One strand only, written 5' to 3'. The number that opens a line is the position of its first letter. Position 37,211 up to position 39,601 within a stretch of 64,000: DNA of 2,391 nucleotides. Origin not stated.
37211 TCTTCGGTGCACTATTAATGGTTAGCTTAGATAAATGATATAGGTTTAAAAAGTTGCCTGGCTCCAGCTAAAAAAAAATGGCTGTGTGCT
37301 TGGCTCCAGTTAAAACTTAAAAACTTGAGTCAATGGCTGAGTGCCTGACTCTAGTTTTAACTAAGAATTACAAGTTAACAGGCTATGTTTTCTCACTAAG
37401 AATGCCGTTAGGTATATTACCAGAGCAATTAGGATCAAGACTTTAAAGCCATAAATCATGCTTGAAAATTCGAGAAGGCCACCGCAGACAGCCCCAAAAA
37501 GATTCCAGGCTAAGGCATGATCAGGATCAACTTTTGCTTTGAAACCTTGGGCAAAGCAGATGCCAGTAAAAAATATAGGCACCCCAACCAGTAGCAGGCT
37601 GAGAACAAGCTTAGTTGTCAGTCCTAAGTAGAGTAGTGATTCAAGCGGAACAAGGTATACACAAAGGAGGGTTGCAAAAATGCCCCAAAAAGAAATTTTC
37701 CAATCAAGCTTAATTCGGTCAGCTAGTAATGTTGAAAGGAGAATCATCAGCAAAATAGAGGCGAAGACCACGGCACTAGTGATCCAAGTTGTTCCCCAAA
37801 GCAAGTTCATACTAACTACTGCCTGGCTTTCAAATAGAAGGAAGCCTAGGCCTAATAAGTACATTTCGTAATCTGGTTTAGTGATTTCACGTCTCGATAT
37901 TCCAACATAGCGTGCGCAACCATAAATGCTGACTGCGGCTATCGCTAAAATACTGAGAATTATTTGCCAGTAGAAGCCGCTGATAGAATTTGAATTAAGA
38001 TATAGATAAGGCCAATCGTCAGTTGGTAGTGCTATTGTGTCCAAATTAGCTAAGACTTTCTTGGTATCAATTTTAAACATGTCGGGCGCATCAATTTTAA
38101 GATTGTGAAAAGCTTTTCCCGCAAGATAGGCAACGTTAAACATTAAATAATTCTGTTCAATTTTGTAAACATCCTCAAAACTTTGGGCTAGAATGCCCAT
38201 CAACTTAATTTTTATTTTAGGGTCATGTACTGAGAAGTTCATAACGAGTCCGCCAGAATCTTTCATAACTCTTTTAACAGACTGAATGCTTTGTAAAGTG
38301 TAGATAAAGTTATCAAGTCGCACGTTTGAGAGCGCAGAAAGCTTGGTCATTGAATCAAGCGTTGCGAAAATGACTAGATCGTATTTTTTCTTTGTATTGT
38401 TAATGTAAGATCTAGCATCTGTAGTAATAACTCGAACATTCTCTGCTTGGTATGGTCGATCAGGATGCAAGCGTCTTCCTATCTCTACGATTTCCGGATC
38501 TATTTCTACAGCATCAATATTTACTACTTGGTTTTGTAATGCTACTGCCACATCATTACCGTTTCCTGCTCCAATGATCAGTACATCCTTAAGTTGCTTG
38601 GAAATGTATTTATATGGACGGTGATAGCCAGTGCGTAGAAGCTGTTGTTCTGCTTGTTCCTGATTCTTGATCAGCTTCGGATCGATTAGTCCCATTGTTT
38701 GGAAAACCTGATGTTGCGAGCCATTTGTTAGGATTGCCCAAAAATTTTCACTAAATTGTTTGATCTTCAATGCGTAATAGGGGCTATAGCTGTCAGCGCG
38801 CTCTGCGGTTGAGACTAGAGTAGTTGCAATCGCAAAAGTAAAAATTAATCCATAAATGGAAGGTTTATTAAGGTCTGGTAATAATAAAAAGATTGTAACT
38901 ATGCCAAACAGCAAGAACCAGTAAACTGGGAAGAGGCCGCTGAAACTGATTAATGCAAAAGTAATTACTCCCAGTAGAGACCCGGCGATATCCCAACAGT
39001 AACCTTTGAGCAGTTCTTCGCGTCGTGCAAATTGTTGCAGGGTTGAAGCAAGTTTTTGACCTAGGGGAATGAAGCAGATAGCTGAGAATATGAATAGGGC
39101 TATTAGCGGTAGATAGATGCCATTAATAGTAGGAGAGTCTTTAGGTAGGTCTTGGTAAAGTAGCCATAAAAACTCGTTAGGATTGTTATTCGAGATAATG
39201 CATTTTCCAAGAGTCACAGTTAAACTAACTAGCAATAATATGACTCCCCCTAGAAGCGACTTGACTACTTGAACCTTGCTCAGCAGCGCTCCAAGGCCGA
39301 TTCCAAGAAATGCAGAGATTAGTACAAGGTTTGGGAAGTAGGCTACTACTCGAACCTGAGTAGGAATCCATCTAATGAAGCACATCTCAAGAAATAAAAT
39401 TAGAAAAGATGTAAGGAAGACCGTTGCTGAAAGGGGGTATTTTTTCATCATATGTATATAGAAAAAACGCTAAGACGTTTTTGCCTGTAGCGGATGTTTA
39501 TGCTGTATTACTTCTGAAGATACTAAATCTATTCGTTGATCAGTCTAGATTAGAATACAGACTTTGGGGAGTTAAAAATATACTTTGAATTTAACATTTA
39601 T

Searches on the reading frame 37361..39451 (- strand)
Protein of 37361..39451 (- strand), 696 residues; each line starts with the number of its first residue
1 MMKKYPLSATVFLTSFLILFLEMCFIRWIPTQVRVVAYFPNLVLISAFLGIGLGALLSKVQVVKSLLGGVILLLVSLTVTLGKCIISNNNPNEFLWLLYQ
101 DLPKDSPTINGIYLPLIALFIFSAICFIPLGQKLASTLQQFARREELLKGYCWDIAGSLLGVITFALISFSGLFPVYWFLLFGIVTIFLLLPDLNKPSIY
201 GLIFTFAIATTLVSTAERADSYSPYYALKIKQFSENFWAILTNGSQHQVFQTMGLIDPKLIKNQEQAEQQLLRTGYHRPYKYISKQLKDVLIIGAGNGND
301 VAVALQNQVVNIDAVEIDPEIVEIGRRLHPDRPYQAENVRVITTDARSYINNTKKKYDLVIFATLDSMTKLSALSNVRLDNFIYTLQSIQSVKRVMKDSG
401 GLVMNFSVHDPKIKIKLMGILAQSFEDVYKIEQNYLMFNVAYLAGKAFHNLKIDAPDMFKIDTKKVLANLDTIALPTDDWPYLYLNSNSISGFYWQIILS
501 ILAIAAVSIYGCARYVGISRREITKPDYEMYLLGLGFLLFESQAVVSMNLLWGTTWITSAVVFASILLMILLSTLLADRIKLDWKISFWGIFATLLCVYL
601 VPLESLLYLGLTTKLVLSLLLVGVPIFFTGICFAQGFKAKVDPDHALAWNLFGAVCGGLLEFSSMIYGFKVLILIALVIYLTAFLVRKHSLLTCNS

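Call 44: search_protein_families(library=pfam, proteins=[window:37361-39451:-], max_evalue=0.001)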
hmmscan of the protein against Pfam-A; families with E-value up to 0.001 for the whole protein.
window:37361-39451:- (696 aa): 2 families
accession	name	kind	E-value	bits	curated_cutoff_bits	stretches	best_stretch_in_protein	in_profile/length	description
PF01564.23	Spermine_synth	-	4.7e-11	43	22.9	1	284-442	16-165/186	Spermine/spermidine synthase domain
PF13847.12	Methyltransf_31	-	0.00029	21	27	1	289-408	6-113/145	Methyltransferase domain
